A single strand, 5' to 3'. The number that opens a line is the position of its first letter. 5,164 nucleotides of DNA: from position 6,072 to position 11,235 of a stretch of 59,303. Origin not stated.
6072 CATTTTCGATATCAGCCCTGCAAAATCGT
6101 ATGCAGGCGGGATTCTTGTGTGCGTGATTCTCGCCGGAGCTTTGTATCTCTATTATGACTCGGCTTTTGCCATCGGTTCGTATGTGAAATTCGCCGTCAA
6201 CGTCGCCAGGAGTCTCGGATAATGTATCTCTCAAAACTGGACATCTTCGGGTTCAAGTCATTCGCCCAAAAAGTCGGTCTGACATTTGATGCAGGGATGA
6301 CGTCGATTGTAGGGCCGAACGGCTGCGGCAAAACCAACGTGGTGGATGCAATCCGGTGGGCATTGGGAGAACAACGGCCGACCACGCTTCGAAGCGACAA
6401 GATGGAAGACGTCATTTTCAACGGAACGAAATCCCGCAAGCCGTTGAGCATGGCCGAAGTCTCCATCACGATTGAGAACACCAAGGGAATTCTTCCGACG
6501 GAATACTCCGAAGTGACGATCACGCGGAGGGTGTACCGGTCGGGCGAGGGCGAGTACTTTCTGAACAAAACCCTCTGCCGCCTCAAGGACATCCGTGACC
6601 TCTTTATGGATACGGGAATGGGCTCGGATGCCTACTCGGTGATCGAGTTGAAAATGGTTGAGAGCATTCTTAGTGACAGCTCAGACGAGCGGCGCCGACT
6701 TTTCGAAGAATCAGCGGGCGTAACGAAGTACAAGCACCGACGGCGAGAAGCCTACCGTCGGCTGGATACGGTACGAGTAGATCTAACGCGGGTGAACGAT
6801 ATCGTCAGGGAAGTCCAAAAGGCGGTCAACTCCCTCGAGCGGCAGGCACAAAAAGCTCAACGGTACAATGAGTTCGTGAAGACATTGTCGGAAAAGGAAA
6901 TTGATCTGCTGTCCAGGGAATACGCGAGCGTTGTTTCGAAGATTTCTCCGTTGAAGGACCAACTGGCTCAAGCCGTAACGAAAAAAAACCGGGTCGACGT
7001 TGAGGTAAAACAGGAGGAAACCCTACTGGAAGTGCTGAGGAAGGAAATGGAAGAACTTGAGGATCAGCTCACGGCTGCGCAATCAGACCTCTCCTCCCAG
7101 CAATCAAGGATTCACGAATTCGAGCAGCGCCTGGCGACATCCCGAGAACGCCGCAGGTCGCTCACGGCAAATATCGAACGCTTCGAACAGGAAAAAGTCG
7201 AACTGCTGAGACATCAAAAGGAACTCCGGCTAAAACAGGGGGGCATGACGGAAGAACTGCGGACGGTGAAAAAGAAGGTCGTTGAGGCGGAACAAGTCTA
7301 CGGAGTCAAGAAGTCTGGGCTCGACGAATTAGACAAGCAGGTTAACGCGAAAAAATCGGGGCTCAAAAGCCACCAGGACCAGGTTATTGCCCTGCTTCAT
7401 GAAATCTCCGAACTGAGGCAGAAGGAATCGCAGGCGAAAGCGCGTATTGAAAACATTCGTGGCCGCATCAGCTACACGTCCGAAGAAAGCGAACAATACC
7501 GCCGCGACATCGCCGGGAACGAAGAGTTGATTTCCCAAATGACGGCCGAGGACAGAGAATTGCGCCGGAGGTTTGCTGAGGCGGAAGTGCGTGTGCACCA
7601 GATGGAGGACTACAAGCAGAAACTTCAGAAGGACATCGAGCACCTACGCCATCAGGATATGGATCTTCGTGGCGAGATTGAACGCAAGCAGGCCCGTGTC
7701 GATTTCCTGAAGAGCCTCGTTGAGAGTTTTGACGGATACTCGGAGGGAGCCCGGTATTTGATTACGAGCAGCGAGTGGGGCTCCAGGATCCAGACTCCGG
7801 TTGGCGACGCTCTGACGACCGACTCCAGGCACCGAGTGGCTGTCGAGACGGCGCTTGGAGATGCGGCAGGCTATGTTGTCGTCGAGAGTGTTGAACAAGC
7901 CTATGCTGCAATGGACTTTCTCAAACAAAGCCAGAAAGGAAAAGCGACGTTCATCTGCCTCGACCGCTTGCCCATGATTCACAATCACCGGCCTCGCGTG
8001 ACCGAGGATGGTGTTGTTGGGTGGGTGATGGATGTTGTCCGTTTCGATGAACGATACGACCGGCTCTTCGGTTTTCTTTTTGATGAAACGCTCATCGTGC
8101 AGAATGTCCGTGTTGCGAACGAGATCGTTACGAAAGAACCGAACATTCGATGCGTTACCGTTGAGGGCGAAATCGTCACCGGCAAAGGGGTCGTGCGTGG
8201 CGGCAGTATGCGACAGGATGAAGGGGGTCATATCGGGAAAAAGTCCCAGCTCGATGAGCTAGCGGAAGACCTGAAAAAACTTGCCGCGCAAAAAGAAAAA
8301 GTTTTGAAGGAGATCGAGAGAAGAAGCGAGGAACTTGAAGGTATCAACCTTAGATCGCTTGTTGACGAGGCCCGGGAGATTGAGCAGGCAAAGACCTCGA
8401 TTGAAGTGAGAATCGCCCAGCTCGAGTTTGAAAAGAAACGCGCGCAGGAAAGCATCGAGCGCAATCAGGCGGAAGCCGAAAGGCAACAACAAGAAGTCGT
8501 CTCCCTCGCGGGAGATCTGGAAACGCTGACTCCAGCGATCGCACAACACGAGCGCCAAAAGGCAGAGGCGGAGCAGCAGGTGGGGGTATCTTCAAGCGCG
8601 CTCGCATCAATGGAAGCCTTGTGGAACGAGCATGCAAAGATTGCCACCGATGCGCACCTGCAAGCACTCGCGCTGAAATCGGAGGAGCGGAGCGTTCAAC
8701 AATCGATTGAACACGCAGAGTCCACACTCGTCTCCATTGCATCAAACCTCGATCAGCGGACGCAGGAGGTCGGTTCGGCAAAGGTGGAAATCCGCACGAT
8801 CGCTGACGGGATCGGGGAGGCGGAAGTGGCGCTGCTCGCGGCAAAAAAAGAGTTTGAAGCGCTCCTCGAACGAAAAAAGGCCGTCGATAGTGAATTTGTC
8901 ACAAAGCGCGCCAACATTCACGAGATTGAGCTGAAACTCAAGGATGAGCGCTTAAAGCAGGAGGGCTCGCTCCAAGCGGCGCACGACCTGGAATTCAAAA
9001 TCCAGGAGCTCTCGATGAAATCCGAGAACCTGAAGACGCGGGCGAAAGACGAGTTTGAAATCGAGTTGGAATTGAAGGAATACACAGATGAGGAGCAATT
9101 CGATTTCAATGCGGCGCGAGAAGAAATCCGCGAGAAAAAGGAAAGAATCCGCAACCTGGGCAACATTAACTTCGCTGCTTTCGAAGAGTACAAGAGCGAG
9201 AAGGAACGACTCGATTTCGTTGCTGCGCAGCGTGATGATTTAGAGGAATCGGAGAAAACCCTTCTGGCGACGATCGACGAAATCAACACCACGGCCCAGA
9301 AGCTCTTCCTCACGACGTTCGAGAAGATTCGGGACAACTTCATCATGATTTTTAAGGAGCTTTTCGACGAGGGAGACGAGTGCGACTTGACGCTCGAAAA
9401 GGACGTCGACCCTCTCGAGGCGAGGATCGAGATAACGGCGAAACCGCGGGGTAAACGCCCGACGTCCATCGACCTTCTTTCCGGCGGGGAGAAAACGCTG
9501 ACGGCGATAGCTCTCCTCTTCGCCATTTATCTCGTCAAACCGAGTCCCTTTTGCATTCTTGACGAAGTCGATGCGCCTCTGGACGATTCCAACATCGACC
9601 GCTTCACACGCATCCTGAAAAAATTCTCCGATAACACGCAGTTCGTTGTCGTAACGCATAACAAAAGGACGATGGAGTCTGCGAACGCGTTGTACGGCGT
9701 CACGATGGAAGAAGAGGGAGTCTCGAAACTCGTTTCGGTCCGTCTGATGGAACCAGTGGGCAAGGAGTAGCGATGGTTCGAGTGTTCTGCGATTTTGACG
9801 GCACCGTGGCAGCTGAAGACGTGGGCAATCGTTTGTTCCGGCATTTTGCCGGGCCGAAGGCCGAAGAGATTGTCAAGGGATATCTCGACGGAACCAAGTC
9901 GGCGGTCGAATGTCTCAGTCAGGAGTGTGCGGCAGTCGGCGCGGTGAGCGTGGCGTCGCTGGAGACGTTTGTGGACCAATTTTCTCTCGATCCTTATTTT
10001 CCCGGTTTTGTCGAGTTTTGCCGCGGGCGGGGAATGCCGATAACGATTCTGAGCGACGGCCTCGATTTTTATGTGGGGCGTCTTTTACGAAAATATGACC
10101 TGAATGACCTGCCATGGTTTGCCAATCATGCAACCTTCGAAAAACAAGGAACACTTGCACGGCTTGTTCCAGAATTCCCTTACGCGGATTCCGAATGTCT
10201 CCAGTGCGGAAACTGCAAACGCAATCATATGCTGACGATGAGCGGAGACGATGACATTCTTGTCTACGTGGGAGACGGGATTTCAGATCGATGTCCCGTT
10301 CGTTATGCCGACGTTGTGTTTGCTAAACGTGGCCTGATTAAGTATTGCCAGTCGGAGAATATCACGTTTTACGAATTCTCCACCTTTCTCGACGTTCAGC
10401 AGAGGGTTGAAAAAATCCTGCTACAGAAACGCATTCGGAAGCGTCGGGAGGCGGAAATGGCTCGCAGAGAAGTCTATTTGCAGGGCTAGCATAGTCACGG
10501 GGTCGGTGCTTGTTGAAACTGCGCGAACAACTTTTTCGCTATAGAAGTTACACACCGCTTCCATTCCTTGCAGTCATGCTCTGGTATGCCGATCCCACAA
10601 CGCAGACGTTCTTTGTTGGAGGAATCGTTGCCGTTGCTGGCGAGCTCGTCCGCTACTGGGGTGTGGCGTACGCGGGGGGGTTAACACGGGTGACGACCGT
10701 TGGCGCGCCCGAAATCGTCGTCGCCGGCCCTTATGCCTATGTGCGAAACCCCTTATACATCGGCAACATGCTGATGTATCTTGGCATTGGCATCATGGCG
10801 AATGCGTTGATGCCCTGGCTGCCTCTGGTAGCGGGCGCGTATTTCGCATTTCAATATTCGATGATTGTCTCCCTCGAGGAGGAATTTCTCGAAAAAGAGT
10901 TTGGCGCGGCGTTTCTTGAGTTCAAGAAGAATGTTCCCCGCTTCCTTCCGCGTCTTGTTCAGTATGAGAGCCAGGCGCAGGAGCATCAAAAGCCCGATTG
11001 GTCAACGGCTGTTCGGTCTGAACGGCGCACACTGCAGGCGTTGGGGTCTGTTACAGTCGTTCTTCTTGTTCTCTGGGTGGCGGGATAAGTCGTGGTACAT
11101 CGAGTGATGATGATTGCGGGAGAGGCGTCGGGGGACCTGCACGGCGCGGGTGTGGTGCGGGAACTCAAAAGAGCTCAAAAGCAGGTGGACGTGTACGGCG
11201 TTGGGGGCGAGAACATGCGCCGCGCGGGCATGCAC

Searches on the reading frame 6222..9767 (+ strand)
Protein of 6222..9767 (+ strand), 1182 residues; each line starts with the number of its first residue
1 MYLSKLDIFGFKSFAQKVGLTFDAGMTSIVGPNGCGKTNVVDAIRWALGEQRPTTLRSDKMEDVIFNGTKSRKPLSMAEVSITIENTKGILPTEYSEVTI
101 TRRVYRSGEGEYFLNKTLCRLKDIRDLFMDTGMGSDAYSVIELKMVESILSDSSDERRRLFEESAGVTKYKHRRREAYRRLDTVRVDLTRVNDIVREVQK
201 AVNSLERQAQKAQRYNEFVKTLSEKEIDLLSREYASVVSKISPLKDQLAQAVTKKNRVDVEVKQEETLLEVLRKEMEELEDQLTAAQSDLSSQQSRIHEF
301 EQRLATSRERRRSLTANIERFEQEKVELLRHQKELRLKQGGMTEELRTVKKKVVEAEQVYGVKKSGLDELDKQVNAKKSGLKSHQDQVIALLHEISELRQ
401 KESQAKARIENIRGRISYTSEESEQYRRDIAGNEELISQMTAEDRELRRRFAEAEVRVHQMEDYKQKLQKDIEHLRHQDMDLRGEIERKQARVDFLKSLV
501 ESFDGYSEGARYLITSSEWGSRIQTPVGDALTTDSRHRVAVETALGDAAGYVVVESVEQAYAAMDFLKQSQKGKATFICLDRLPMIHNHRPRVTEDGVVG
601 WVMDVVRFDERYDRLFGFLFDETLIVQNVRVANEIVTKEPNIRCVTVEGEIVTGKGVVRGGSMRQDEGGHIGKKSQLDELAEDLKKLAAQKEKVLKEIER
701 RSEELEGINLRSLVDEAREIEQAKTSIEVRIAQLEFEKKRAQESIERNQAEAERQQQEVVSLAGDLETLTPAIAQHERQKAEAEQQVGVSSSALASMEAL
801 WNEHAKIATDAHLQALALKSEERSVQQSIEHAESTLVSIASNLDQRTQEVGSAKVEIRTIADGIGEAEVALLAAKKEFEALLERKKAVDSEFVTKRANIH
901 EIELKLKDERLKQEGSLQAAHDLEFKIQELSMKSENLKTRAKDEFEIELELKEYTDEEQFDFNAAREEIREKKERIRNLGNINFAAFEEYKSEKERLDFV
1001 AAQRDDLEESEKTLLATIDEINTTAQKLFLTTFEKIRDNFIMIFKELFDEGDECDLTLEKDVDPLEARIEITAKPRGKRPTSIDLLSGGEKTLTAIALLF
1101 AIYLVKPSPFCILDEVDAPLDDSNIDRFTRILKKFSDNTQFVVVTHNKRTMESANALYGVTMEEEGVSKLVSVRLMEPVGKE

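Call 70: search_protein_families(library=pfam, proteins=[window:6222-9767:+], max_evalue=0.00001)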
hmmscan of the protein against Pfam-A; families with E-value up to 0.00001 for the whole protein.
window:6222-9767:+ (1182 aa): 5 families
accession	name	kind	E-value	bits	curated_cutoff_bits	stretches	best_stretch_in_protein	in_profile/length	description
PF02463.25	SMC_N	-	3e-71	239.8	40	1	2-1168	1-219/220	RecF/RecN/SMC N terminal domain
PF06470.18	SMC_hinge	-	2.2e-24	86.5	22.5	1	522-635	3-115/116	SMC proteins Flexible Hinge Domain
PF13304.12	AAA_21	-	4.8e-15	56.8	27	1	920-1147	55-299/304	AAA domain, putative AbiEii toxin, Type IV TA system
PF13476.12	AAA_23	-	9e-12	46.5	27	1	5-282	1-192/201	AAA domain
PF13175.12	AAA_15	-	7e-10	39.5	32.1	1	1-394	1-266/374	AAA ATPase domain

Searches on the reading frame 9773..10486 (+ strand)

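Call 70: search_protein_families(library=pfam, proteins=[window:9773-10486:+], max_evalue=0.00001)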
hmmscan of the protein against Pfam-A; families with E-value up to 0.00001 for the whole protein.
window:9773-10486:+ (238 aa): 2 families
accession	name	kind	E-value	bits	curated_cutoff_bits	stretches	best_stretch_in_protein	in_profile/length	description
PF06888.18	Put_Phosphatase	-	3.8e-13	49.8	27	1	4-187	3-199/234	Putative Phosphatase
PF12710.13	HAD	-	3e-11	44.5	27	1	4-173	1-185/189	haloacid dehalogenase-like hydrolase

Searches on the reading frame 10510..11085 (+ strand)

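Call 70: search_protein_families(library=pfam, proteins=[window:10510-11085:+], max_evalue=0.00001)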
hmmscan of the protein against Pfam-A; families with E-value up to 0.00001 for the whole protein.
window:10510-11085:+ (192 aa): 2 families
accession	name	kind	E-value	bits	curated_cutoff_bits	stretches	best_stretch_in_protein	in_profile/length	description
PF04191.18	PEMT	-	4.5e-09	37.1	25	1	39-133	8-104/105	Phospholipid methyltransferase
PF04140.19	ICMT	-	3.8e-06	27.7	24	1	40-99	4-65/95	Isoprenylcysteine carboxyl methyltransferase (ICMT) family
